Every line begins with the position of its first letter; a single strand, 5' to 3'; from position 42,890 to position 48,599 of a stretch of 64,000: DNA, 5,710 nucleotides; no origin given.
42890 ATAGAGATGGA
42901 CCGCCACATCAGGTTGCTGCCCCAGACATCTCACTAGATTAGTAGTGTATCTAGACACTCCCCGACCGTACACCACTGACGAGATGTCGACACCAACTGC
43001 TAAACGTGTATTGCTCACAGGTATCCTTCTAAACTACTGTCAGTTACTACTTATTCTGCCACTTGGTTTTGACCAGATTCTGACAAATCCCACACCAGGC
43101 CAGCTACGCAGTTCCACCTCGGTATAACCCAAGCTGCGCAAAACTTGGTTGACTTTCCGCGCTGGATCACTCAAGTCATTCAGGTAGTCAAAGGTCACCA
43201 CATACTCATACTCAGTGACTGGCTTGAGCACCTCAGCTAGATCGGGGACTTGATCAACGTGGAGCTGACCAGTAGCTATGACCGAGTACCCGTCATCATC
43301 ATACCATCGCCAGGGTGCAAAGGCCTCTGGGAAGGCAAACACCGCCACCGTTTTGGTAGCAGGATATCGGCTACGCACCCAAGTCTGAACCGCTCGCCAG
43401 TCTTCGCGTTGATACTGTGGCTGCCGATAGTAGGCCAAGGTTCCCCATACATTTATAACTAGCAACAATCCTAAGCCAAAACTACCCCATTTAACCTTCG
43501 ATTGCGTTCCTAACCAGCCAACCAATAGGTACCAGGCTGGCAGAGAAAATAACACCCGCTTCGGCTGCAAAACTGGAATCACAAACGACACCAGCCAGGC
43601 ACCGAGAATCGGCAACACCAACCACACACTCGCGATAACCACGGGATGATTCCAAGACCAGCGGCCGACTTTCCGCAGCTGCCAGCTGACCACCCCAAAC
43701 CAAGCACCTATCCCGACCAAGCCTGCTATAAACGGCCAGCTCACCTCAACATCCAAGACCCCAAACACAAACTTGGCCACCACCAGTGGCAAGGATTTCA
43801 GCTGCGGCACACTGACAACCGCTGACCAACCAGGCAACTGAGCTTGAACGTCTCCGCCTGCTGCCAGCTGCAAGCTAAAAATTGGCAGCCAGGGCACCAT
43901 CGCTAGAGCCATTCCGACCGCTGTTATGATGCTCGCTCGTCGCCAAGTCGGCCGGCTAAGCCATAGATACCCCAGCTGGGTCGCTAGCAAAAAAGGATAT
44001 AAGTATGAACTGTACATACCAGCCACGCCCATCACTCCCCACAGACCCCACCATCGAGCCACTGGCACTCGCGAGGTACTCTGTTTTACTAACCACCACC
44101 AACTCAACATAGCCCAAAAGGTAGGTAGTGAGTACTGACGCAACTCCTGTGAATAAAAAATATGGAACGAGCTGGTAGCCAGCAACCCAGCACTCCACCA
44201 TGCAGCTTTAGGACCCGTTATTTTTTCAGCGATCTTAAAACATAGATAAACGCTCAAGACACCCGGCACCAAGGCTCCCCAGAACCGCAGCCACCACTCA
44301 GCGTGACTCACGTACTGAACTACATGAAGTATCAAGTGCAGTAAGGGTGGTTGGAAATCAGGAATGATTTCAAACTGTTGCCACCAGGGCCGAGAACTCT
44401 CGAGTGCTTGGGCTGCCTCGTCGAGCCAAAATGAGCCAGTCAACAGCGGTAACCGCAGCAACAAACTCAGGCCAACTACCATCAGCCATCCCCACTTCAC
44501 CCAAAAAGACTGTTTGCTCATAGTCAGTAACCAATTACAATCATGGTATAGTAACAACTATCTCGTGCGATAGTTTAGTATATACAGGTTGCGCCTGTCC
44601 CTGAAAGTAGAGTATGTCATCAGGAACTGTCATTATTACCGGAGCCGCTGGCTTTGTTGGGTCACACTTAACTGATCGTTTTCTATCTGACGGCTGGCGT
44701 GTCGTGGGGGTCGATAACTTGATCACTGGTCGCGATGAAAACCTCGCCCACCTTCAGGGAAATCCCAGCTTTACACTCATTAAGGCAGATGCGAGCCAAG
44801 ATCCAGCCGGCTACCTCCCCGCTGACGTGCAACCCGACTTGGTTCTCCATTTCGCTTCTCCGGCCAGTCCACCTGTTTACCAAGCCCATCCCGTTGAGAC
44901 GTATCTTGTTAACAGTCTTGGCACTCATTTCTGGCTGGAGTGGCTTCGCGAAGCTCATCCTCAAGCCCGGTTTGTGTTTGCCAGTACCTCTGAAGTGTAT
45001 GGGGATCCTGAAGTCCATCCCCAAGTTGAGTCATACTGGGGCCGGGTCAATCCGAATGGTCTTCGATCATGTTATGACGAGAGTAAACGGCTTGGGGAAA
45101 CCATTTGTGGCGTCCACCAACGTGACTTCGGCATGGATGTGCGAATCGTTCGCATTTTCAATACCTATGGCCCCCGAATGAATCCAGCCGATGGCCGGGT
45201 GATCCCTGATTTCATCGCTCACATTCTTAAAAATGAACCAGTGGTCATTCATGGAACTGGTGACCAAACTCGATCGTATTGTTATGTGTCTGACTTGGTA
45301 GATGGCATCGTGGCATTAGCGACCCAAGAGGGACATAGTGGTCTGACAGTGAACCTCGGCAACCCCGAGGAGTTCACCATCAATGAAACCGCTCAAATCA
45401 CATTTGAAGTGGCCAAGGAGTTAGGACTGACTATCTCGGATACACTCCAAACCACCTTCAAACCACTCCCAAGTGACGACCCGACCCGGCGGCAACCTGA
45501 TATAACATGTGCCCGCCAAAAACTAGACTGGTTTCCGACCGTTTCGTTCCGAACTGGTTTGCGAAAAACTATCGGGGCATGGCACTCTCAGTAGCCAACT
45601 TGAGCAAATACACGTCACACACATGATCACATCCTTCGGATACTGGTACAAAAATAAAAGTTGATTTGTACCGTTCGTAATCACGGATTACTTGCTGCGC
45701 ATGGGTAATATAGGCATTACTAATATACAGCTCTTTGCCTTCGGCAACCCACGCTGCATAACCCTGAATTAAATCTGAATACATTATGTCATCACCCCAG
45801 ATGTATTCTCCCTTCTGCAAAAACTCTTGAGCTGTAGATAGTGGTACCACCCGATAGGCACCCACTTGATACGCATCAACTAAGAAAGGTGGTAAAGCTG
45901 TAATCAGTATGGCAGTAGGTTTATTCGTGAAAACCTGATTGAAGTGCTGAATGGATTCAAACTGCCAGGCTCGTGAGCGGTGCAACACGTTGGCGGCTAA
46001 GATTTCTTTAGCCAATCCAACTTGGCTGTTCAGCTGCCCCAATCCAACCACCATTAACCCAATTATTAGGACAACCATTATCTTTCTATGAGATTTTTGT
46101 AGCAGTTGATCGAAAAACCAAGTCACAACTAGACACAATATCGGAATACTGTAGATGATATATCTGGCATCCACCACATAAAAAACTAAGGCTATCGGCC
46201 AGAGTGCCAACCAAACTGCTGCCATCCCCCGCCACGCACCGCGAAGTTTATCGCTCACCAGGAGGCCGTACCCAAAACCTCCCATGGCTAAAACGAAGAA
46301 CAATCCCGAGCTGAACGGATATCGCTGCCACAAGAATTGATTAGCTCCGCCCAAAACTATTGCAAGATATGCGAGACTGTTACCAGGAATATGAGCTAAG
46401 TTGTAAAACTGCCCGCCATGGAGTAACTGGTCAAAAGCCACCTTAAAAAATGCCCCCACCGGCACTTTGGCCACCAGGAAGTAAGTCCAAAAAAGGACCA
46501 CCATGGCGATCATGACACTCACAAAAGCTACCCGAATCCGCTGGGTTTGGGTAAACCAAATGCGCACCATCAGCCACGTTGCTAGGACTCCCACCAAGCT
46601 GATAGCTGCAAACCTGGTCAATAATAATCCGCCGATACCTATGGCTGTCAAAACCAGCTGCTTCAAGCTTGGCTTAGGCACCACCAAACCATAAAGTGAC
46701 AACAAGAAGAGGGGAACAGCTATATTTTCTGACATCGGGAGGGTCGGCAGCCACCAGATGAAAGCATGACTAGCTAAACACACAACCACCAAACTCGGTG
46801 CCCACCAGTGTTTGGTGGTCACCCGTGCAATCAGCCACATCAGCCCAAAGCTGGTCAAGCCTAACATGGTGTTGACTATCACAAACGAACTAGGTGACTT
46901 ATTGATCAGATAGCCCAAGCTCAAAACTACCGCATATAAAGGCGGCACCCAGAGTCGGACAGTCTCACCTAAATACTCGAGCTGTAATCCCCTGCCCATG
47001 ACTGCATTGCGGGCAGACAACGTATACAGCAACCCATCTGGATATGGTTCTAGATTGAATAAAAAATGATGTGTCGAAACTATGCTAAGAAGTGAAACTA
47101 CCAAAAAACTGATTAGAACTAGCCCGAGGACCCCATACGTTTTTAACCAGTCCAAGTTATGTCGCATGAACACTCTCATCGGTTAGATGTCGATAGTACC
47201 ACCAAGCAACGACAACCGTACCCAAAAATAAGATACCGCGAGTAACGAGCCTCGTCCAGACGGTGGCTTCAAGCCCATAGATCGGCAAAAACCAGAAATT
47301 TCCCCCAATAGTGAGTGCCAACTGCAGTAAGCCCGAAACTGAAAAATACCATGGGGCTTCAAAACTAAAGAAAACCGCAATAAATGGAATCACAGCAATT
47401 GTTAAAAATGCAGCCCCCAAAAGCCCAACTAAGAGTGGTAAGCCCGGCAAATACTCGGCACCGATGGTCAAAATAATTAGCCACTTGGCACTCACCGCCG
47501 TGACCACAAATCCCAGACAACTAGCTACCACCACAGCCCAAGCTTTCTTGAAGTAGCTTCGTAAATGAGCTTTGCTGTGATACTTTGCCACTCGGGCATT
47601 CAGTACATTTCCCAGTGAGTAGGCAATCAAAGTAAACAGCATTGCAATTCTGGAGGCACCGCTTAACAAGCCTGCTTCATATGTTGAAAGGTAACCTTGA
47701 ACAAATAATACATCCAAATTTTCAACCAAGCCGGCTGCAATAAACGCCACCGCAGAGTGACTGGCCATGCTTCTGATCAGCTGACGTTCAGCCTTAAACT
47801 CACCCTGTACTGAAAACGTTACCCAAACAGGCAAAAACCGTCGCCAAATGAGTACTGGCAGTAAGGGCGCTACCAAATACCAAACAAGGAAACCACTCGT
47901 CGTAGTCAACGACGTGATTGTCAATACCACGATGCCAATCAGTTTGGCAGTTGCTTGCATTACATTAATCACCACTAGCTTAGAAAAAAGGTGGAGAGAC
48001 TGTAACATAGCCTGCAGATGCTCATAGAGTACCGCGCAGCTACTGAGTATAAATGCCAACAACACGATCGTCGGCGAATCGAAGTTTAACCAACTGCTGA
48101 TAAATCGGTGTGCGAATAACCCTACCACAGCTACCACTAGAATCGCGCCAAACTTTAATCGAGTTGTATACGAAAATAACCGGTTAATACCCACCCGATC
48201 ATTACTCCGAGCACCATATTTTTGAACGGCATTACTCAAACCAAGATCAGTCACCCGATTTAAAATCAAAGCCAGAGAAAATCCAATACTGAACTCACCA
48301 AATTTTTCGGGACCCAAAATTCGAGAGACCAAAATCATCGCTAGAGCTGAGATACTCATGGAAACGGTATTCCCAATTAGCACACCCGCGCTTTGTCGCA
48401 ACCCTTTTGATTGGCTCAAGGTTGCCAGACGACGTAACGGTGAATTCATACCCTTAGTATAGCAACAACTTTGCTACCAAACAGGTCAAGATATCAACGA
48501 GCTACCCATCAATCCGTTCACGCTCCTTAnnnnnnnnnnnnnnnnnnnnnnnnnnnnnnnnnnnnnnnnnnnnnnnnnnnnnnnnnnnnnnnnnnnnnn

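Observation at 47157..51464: Both Wzx/Wzy-type and Wzm/Wzt ABC-type export machineries in one locus; Zn-ribbon methyltransferase directly after wzt as a candidate chain terminator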

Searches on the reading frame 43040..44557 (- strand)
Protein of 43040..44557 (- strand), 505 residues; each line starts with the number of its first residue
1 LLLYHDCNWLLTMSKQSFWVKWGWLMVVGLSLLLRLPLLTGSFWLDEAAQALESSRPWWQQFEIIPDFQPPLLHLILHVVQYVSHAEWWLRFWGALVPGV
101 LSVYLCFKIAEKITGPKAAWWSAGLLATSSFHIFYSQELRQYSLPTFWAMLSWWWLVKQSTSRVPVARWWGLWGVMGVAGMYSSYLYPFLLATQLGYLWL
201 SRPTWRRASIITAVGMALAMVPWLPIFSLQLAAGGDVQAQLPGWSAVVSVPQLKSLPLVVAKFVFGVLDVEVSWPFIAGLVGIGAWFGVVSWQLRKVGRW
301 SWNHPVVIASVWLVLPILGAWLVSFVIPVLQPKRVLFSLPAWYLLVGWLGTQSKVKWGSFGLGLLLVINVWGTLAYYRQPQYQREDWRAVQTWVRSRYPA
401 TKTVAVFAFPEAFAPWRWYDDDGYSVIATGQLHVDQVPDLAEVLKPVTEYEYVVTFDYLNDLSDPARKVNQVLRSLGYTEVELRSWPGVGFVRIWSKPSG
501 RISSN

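Call 4: search_protein_families(library=pfam, proteins=[window:43040-44557:-], max_evalue=0.01)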
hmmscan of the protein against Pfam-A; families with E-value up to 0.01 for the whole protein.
window:43040-44557:- (505 aa): 1 family
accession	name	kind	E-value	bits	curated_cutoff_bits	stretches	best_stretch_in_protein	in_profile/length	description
PF13231.12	PMT_2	-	4.3e-07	30.7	26.1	1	69-224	2-158/160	Dolichyl-phosphate-mannose-protein mannosyltransferase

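Call 6: search_protein_families(library=ncbifam, proteins=[window:43040-44557:-], max_evalue=0.01)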
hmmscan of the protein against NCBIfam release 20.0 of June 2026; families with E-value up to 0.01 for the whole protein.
window:43040-44557:- (505 aa): 0 families

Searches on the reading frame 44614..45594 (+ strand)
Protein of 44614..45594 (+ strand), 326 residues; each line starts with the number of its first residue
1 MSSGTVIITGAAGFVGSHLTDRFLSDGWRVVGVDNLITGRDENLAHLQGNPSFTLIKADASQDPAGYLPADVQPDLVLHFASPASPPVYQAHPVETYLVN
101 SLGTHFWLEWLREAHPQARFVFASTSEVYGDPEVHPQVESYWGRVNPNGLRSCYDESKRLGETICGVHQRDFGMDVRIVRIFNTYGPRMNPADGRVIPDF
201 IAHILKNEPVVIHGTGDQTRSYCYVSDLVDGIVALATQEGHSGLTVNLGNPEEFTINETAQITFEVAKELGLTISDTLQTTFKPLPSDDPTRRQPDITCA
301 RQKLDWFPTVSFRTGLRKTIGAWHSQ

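Call 4: search_protein_families(library=pfam, proteins=[window:44614-45594:+], max_evalue=0.01)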
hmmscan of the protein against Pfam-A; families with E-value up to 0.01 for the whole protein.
window:44614-45594:+ (326 aa): 6 families
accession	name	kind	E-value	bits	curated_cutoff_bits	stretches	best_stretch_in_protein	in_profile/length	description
PF01370.27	Epimerase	-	7.6e-53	179.8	20.9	1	6-249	1-240/240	NAD dependent epimerase/dehydratase family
PF16363.11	GDP_Man_Dehyd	-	2.5e-51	175.5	27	1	7-319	1-332/332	GDP-mannose 4,6 dehydratase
PF04321.23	RmlD_sub_bind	-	1.7e-07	31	27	1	5-318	2-280/287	RmlD substrate binding domain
PF07993.18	NAD_binding_4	-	4.2e-07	29.8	20.1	1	96-194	108-214/258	Male sterility protein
PF01073.25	3Beta_HSD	-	9.4e-06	25.3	22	1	7-232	1-225/280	3-beta hydroxysteroid dehydrogenase/isomerase family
PF02719.21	Polysacc_synt_2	-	8.4e-05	22.3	20.2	0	6-125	1-128/293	Polysaccharide biosynthesis protein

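Call 6: search_protein_families(library=ncbifam, proteins=[window:44614-45594:+], max_evalue=0.01)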
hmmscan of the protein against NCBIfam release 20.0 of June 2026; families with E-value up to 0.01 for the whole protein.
window:44614-45594:+ (326 aa): 31 families (the best 25 are shown)
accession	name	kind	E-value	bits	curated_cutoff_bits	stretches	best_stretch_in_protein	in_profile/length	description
TIGR01181.1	dTDP_gluc_dehyt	equivalog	2.8e-37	128.5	365.1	1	6-323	2-310/321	dTDP-glucose 4,6-dehydratase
TIGR04180.1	EDH_00030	hypoth_equivalog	3.8e-30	105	475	1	6-269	1-258/297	NAD-dependent 4,6-dehydratase LegB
NF008872.0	PRK11908.1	equivalog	8.1e-28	97.5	294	1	6-324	4-336/349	bifunctional UDP-4-keto-pentose/UDP-xylose synthase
TIGR01179.1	galE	equivalog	6.3e-26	91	262.3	1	6-311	2-312/332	UDP-glucose 4-epimerase GalE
NF011728.1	PRK15181.1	equivalog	1.9e-25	89.6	760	1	6-320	18-334/348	Vi polysaccharide biosynthesis UDP-N-acetylglucosaminuronic acid C-4 epimerase TviC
NF007490.0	PRK10084.1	subfamily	1.2e-23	83.6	649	1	6-321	3-332/361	dTDP-glucose 4,6-dehydratase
NF005998.1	PRK08125.1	equivalog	2.5e-22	79.1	777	1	5-320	317-646/649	bifunctional UDP-4-amino-4-deoxy-L-arabinose formyltransferase/UDP-glucuronic acid oxidase ArnA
NF007582.0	PRK10217.1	equivalog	4.2e-22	78.7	698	1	6-321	4-329/355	dTDP-glucose 4,6-dehydratase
TIGR02622.1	CDP_4_6_dhtase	equivalog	8.4e-16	58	278.45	1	5-324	6-330/352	CDP-glucose 4,6-dehydratase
NF007956.0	PRK10675.1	subfamily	1.4e-15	57.3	394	1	6-310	3-316/338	UDP-glucose 4-epimerase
TIGR02197.1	heptose_epim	equivalog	3.1e-14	52.9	274.6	1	6-269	1-262/316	ADP-glyceromanno-heptose 6-epimerase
NF047922.1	GDPFucSynFcl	equivalog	2.2e-11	43.8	500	1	120-320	100-298/308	GDP-L-fucose synthase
NF041015.1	UDPsulfquin_syn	equivalog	8.3e-11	41.5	575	2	194-274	236-317/384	UDP-sulfoquinovose synthase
TIGR01214.1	rmlD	equivalog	6.8e-10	38.5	224.05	1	5-277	1-236/285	dTDP-4-dehydrorhamnose reductase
NF043036.1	ErythonDh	equivalog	2.6e-09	36.7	325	1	6-181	3-176/321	D-erythronate dehydrogenase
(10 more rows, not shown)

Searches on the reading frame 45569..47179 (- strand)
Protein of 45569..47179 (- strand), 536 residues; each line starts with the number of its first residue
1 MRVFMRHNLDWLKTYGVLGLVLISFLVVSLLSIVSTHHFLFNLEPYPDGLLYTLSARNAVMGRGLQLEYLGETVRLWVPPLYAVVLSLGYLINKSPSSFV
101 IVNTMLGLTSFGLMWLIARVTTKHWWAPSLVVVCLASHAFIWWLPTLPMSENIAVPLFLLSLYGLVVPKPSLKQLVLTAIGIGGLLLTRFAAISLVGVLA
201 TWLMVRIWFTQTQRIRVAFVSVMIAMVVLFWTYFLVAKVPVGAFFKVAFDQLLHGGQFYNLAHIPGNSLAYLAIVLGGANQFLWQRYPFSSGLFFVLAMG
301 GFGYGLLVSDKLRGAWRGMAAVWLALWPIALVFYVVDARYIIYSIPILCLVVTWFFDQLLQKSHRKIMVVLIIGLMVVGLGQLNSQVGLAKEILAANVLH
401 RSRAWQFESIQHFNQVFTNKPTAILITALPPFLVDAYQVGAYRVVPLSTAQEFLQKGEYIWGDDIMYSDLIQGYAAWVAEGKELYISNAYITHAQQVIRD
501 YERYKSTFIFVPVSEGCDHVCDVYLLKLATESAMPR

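Call 4: search_protein_families(library=pfam, proteins=[window:45569-47179:-], max_evalue=0.01)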
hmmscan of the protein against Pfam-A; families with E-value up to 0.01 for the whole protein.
window:45569-47179:- (536 aa): 0 families

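Call 6: search_protein_families(library=ncbifam, proteins=[window:45569-47179:-], max_evalue=0.01)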
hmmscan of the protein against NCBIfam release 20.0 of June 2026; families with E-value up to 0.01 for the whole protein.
window:45569-47179:- (536 aa): 0 families

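Call 65: search_solved_structures(query=window:45569-47179:-, max_evalue=5)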
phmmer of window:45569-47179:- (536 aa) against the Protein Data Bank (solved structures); distinct sequences matched with E-value up to 5: 0.

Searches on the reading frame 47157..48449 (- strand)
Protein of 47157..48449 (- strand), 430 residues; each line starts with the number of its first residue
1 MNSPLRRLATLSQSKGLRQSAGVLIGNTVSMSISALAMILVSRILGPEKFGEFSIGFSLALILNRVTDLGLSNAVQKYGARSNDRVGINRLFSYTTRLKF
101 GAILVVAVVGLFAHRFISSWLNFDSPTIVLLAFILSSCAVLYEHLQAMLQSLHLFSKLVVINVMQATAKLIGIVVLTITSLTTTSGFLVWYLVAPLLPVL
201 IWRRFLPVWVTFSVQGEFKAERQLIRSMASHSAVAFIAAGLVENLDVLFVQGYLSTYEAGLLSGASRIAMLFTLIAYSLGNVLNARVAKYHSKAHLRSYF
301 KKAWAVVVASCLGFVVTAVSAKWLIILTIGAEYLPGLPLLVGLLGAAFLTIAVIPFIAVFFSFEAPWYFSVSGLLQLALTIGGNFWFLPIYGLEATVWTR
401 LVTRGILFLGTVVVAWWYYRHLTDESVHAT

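Call 4: search_protein_families(library=pfam, proteins=[window:47157-48449:-], max_evalue=0.01)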
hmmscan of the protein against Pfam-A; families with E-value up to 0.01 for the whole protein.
window:47157-48449:- (430 aa): 1 family
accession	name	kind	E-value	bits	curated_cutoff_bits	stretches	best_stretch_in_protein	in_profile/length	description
PF01943.22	Polysacc_synt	-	7.3e-11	42.5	28.2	1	23-278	8-260/274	Polysaccharide biosynthesis protein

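Call 6: search_protein_families(library=ncbifam, proteins=[window:47157-48449:-], max_evalue=0.01)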
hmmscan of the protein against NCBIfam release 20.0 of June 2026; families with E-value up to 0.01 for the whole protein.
window:47157-48449:- (430 aa): 0 families
